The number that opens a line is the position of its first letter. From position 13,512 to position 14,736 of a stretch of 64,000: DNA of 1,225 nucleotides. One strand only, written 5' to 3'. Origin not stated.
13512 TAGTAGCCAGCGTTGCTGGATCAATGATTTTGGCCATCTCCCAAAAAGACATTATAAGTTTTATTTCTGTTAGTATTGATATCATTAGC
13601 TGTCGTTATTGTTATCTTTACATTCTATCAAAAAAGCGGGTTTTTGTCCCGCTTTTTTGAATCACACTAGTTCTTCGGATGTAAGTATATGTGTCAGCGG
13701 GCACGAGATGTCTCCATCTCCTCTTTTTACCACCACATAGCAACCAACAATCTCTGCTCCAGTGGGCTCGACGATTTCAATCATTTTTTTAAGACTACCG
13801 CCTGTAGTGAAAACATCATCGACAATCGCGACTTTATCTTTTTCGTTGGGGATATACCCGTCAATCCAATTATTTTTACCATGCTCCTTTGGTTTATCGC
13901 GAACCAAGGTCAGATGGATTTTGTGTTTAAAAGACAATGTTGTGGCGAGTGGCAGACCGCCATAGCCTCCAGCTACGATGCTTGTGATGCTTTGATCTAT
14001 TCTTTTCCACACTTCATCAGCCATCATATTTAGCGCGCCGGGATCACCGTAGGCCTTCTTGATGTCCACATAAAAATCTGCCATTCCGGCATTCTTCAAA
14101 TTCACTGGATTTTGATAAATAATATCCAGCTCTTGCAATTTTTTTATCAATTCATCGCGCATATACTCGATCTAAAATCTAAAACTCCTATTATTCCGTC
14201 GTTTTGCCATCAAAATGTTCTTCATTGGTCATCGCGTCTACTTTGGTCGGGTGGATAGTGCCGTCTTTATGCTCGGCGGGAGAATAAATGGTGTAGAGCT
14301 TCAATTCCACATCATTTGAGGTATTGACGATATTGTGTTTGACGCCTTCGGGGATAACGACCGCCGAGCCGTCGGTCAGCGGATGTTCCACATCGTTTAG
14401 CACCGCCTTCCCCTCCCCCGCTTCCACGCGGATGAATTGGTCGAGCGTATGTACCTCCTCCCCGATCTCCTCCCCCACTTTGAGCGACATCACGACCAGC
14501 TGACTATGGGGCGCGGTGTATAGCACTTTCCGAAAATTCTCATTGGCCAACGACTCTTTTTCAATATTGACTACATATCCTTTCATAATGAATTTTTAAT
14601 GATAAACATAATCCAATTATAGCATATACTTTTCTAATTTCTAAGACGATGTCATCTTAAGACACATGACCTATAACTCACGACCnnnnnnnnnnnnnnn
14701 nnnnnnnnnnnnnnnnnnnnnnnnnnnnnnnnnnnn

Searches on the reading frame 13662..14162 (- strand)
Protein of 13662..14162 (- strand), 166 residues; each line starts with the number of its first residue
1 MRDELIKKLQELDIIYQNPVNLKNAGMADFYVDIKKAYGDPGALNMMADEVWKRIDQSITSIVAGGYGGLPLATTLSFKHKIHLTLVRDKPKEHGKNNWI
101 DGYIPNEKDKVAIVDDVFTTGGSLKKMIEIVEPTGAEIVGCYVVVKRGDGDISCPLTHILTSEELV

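Call 12: search_protein_families(library=pfam, proteins=[window:13662-14162:-], max_evalue=0.001)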
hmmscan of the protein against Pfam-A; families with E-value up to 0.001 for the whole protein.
window:13662-14162:- (166 aa): 1 family
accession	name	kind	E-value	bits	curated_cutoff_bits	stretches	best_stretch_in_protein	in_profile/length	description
PF00156.33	Pribosyltran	-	1.2e-11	44.6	26.3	1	54-150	25-129/158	Phosphoribosyl transferase domain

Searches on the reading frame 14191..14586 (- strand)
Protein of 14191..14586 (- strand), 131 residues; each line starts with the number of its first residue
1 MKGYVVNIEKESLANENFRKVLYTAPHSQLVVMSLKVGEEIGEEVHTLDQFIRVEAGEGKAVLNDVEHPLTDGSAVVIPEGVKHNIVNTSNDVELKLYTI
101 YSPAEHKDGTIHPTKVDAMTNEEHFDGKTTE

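Call 12: search_protein_families(library=pfam, proteins=[window:14191-14586:-], max_evalue=0.001)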
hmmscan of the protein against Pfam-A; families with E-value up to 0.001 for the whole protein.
window:14191-14586:- (131 aa): 2 families
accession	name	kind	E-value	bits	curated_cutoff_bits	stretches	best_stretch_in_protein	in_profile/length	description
PF07883.17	Cupin_2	-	1.9e-13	50.3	27.2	1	32-101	2-70/70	Cupin domain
PF02311.25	AraC_binding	-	0.00014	22.1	21.1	1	46-104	21-78/135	AraC-like ligand binding domain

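Call 14: find_encoding_contigs(protein=window:14191-14586:-, flank=10000)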
Protein window:14191-14586:- (131 aa): 2 contigs read that carry it; 2 places shown.
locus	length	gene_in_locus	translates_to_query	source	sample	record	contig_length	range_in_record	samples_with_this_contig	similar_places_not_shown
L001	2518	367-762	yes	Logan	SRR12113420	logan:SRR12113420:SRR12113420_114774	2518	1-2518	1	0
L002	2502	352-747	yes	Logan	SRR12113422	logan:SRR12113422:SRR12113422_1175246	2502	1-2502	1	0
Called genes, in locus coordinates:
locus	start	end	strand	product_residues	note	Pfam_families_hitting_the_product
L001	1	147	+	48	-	?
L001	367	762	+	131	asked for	PF07883:Cupin_2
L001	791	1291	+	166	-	PF00156:Pribosyltran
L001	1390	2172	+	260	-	-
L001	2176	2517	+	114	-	?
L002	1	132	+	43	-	?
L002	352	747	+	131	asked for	PF07883:Cupin_2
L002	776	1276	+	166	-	PF00156:Pribosyltran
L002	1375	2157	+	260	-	-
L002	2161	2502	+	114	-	?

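Call 36: find_related_loci(query=window:14191-14586:-, collection=metagenome_contigs, flank=6000)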
Query window:14191-14586:- (131 aa) in metagenome_contigs; peptide patterns used: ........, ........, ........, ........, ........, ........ (x = any residue, [..] = any of these).
364 stretches matched a pattern; 250 encode a relative of the query (tblastn E <= 1e-3); the best 80 are kept; 80 distinct loci.
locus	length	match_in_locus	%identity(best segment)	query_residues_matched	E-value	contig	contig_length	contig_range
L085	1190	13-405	77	1-131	1e-69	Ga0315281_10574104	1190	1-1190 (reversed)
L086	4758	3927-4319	74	1-131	9e-63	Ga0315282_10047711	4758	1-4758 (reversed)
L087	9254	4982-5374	73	1-131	3e-62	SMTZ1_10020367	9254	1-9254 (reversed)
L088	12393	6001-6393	72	1-131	1e-61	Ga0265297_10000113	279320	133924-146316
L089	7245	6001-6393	72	1-131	1e-61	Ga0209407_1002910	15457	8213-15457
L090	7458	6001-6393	72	1-131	1e-61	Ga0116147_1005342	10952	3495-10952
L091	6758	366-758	72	1-131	3e-61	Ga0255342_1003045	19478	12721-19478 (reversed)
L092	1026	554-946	73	1-131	1e-65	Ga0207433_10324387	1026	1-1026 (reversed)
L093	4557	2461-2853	69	1-131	5e-61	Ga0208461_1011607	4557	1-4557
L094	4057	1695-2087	73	1-131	4e-61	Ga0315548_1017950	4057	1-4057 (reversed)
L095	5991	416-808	69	1-131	5e-61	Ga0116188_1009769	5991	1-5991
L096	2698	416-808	69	1-131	3e-61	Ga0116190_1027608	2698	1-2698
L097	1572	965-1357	69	1-131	7e-63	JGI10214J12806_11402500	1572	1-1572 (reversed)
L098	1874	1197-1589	71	1-131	4e-62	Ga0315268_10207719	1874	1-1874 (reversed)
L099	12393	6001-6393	73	1-131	2e-60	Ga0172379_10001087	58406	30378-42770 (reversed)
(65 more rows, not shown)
